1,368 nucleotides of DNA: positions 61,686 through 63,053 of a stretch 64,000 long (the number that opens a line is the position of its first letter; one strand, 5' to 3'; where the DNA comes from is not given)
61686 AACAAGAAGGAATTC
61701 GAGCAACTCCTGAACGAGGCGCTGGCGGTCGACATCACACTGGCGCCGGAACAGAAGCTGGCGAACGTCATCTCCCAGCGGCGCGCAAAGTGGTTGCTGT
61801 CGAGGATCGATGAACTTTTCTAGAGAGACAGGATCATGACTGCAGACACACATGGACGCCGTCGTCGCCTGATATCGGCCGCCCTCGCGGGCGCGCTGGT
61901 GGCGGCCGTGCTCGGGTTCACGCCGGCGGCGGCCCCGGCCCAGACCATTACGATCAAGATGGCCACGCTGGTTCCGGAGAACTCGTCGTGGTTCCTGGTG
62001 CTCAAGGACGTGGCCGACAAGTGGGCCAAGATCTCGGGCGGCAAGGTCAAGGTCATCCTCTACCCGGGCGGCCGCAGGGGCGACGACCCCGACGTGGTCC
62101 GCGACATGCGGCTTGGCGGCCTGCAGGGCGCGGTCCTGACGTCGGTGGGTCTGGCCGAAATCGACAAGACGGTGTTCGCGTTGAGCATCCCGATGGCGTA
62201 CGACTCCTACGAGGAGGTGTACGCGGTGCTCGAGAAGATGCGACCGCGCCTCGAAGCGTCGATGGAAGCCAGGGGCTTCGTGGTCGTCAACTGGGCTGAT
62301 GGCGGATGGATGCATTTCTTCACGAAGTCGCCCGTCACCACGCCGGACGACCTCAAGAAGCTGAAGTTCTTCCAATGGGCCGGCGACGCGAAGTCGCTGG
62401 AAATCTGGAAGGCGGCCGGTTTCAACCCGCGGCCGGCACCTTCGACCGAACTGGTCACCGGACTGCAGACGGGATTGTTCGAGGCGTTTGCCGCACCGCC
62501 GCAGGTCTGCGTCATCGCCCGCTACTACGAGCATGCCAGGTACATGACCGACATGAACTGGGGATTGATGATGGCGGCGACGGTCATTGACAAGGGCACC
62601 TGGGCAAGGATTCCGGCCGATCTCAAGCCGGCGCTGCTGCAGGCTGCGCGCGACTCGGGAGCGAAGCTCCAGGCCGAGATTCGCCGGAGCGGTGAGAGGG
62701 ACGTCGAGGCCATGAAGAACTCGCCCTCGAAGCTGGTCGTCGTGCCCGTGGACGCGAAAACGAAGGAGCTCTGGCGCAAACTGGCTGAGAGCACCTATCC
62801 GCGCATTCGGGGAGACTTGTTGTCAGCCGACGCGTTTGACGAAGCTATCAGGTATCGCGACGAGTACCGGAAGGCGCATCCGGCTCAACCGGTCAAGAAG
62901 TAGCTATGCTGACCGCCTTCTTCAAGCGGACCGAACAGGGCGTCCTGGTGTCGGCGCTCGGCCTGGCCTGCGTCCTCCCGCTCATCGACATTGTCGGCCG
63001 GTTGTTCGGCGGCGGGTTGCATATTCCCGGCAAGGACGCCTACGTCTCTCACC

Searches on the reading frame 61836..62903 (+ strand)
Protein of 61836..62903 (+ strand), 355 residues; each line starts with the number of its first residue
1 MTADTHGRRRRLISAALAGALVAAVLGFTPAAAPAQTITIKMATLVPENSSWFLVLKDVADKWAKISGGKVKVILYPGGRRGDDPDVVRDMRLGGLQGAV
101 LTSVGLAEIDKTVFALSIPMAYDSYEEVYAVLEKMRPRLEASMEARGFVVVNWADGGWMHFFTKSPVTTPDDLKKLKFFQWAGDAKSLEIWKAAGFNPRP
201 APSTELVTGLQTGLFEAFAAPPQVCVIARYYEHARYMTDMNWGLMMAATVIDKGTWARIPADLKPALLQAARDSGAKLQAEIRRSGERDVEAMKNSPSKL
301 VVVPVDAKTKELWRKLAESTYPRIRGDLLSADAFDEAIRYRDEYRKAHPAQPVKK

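Call 58: find_encoding_contigs(protein=window:61836-62903:+, flank=1000, max_places=2)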
Protein window:61836-62903:+ (355 aa): 1 contig read that carries it; 1 place shown.
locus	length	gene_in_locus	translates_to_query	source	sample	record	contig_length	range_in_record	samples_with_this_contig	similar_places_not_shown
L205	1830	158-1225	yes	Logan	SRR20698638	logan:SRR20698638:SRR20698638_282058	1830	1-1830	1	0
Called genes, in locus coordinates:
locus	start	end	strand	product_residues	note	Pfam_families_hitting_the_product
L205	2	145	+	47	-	?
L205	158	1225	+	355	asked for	PF03480:DctP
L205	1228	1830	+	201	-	?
